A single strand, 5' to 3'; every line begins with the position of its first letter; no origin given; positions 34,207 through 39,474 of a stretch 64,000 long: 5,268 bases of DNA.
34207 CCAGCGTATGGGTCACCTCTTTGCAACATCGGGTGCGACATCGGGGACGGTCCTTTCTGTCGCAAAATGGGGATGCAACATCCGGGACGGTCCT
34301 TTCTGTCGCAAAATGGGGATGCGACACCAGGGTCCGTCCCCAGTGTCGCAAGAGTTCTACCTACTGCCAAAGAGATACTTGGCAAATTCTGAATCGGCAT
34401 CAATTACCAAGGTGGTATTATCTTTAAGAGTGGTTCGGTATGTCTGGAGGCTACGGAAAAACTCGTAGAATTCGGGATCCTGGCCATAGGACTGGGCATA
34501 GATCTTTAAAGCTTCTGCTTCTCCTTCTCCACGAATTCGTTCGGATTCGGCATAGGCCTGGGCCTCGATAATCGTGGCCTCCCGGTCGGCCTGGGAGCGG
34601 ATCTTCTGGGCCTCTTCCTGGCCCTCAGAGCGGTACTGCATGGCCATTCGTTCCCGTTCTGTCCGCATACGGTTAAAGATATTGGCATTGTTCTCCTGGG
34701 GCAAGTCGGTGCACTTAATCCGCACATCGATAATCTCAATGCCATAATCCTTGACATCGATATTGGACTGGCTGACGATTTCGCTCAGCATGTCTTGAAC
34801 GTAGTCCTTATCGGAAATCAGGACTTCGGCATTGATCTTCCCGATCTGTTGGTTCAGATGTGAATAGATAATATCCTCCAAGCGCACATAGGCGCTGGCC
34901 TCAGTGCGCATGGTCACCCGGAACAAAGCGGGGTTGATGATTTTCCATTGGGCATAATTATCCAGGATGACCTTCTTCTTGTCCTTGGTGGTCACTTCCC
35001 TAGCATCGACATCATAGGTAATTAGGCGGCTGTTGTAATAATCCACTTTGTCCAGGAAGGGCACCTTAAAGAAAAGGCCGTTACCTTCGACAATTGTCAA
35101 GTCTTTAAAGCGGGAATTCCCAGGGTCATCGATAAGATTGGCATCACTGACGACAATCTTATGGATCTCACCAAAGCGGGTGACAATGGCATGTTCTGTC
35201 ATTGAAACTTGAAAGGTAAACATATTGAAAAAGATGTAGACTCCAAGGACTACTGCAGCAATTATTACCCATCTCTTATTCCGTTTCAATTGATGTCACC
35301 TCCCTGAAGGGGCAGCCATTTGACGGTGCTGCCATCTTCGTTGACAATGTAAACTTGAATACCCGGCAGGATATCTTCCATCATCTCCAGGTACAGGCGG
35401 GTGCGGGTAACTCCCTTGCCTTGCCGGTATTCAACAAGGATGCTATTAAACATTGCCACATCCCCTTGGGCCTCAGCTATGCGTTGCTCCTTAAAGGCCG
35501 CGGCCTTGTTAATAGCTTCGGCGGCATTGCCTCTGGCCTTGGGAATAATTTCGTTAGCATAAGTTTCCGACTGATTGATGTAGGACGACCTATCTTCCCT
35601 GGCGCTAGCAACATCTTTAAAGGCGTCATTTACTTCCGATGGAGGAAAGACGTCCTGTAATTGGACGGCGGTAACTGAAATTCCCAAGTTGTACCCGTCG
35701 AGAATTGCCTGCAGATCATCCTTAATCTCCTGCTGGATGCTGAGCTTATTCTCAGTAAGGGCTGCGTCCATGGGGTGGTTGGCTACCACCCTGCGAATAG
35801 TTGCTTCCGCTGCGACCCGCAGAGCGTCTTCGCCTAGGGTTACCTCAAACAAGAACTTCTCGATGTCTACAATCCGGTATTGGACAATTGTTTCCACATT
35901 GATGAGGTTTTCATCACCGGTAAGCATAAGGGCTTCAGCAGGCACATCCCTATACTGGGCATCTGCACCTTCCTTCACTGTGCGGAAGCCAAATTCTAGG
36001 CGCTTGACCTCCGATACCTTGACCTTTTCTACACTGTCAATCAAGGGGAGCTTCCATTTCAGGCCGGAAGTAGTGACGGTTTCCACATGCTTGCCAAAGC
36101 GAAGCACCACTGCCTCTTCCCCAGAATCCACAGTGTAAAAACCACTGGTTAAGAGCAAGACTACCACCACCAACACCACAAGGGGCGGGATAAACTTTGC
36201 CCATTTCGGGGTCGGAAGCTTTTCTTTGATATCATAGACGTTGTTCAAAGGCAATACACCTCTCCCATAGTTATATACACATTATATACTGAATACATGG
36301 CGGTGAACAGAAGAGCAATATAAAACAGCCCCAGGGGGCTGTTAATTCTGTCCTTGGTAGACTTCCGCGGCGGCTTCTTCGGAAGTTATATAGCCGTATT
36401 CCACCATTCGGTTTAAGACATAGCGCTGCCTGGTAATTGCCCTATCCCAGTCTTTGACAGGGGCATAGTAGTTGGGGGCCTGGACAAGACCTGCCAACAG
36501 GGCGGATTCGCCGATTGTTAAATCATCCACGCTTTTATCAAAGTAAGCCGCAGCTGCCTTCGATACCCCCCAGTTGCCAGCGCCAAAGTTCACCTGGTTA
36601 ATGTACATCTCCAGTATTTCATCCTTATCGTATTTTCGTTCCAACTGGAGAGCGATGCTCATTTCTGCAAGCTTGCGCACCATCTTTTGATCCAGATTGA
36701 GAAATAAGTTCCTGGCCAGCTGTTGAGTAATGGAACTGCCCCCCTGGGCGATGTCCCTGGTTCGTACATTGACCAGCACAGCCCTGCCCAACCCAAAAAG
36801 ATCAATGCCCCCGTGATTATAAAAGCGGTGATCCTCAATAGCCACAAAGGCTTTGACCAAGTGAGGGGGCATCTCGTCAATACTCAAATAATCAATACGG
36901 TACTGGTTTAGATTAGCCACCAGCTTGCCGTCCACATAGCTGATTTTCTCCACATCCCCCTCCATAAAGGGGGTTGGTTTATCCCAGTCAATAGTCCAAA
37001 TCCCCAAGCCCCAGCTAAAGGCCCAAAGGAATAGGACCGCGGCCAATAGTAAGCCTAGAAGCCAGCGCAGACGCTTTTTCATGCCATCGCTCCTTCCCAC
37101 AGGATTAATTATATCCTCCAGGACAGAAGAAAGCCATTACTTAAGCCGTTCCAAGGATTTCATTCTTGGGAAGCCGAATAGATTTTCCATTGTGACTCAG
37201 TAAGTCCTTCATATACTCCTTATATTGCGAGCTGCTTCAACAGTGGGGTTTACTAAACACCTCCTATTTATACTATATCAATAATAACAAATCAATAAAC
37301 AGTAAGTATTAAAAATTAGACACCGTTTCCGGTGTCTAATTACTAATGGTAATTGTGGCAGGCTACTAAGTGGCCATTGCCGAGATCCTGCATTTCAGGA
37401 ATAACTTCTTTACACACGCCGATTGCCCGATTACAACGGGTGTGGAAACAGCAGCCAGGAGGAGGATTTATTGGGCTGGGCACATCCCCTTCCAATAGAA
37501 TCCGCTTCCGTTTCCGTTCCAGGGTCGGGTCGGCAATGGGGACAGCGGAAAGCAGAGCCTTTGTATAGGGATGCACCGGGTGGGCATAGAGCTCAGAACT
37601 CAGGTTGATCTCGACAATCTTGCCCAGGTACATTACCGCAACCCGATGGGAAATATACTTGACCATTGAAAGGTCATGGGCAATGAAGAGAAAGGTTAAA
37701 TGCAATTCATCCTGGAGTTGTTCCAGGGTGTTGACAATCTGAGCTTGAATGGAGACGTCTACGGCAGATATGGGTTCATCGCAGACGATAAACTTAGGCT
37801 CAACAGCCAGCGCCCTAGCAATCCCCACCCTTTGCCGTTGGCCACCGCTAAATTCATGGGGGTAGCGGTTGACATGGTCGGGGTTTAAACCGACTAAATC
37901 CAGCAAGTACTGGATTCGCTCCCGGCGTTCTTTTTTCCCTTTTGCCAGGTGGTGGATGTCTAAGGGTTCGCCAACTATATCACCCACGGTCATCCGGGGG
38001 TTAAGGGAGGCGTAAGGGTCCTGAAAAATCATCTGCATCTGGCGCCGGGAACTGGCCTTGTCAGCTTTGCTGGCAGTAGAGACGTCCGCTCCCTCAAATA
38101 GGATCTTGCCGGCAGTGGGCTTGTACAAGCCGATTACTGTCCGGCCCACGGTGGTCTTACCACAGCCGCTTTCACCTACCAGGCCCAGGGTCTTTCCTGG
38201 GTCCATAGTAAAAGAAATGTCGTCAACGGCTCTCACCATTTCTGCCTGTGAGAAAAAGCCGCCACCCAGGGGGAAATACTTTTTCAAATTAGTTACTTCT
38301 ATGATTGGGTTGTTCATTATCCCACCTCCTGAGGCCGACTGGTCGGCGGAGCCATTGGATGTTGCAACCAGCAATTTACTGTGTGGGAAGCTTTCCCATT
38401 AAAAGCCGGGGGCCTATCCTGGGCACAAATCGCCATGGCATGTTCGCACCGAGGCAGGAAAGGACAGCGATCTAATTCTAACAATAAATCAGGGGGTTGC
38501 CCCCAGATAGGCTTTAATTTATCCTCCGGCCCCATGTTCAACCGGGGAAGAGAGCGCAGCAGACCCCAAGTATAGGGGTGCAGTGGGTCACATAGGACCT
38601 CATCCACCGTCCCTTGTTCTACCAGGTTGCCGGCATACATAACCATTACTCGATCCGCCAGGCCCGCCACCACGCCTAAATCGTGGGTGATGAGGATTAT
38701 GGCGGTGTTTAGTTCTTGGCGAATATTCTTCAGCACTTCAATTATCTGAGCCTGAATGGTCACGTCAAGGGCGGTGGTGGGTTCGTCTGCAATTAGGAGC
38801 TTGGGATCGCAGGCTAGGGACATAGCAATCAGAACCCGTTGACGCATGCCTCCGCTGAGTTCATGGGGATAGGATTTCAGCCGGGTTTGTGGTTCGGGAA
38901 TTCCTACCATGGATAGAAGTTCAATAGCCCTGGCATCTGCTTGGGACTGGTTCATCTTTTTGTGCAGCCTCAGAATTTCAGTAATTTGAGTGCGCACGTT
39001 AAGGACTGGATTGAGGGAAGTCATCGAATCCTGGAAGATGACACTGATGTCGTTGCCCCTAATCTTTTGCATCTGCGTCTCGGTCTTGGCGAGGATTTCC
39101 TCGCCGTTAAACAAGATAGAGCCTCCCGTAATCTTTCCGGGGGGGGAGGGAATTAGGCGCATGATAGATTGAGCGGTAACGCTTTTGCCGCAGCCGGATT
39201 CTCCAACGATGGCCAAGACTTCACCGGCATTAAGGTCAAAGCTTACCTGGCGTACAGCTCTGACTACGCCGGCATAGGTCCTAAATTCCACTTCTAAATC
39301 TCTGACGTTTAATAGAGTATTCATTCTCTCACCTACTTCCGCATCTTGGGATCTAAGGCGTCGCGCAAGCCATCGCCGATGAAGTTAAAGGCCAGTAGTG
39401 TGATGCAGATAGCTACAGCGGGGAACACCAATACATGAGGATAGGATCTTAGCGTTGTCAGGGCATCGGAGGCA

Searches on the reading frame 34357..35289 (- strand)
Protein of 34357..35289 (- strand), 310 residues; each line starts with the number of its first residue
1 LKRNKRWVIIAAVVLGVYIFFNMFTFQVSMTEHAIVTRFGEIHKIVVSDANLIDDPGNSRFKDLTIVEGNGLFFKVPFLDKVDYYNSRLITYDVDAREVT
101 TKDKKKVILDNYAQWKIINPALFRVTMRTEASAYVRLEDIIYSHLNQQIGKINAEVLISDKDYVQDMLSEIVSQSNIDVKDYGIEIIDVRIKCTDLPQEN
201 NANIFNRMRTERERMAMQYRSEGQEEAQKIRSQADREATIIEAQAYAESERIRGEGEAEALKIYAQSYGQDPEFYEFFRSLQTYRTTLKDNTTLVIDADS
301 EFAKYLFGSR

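Call 40: search_protein_families(library=ncbifam, max_evalue=1e-10, proteins=[window:34357-35289:-])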
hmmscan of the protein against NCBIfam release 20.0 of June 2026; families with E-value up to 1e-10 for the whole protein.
window:34357-35289:- (310 aa): 3 families
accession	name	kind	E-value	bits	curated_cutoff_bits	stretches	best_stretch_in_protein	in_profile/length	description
TIGR01932.1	hflC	equivalog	5.4e-65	219.3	134.4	2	169-306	179-317/318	protease modulator HflC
NF008259.0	PRK11029.1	equivalog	3.2e-49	167.7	427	1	180-306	199-326/334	protease modulator HflC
TIGR01933.1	hflK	equivalog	6.4e-18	65.1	159.4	1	61-299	15-250/261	FtsH protease activity modulator HflK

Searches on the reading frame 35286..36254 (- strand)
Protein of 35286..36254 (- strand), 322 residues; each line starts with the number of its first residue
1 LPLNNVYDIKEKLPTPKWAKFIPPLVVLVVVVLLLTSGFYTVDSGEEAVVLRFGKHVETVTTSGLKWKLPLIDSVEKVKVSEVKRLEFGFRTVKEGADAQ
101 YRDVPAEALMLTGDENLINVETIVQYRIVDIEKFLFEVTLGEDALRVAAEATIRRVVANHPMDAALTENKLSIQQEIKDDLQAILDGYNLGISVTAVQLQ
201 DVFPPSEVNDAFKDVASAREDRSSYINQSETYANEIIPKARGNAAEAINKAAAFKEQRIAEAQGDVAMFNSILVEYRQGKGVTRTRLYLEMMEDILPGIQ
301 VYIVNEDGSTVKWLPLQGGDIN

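Call 40: search_protein_families(library=ncbifam, max_evalue=1e-10, proteins=[window:35286-36254:-])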
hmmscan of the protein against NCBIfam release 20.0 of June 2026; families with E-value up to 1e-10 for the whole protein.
window:35286-36254:- (322 aa): 3 families
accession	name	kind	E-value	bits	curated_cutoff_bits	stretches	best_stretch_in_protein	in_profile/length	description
TIGR01933.1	hflK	equivalog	3.8e-82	275.6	159.4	1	39-311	1-255/261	FtsH protease activity modulator HflK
NF008181.0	PRK10930.1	equivalog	2.1e-67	227.7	660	1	16-317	74-356/419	FtsH protease activity modulator HflK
TIGR01932.1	hflC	equivalog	5.6e-12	45.1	134.4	1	25-169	6-134/318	protease modulator HflC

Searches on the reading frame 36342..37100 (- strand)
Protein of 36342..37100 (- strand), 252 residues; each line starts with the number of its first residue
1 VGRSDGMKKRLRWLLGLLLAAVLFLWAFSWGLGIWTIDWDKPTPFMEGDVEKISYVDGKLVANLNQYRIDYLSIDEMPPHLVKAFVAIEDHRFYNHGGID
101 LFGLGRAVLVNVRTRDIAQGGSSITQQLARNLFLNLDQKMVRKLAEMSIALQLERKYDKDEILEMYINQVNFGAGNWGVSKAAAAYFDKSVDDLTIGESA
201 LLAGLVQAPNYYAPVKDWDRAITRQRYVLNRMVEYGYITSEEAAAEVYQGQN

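Call 69: search_protein_families(library=pfam, max_evalue=0.00001, proteins=[window:36342-37100:-])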
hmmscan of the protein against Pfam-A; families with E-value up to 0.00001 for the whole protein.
window:36342-37100:- (252 aa): 1 family
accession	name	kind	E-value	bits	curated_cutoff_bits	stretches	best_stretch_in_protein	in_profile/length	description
PF00912.28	Transgly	-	2.4e-64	216.4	27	1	58-232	2-177/178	Transglycosylase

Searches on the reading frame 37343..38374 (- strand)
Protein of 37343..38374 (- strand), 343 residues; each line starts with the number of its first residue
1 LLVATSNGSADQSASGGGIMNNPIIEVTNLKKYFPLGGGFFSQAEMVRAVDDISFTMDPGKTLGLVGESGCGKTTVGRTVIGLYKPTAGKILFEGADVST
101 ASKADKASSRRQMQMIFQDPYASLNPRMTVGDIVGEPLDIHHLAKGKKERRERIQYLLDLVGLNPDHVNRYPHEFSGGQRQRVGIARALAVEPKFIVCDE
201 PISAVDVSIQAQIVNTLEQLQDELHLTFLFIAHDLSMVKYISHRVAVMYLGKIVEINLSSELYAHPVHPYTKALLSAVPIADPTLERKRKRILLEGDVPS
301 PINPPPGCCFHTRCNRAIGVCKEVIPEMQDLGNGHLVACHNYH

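Call 69: search_protein_families(library=pfam, max_evalue=0.00001, proteins=[window:37343-38374:-])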
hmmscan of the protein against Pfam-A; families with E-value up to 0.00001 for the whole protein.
window:37343-38374:- (343 aa): 2 families
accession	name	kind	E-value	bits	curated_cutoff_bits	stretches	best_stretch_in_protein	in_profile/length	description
PF00005.33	ABC_tran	-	1.5e-35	123.2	25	1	51-202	2-136/137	ABC transporter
PF08352.17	oligo_HPY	-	9.2e-15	55.2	27.1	1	254-321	1-65/65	Oligopeptide/dipeptide transporter, C-terminal region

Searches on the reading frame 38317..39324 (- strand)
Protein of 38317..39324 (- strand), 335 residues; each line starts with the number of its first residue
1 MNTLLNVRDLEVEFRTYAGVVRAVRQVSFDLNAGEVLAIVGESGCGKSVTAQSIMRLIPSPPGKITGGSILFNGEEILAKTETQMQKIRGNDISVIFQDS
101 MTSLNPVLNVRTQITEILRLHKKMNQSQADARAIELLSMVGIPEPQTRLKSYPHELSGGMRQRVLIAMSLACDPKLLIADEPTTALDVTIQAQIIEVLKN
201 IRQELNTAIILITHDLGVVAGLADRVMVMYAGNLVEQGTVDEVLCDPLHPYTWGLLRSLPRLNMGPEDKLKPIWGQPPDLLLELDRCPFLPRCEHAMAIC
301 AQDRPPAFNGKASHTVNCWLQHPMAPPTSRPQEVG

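Call 69: search_protein_families(library=pfam, max_evalue=0.00001, proteins=[window:38317-39324:-])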
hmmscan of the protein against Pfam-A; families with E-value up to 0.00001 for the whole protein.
window:38317-39324:- (335 aa): 3 families
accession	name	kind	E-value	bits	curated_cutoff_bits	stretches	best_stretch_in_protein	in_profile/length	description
PF00005.33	ABC_tran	-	3.8e-32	112.2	25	1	25-184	2-137/137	ABC transporter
PF08352.17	oligo_HPY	-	1.8e-17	63.9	27.1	1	235-300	1-65/65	Oligopeptide/dipeptide transporter, C-terminal region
PF13304.12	AAA_21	-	2e-08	35.1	27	1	152-219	234-303/304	AAA domain, putative AbiEii toxin, Type IV TA system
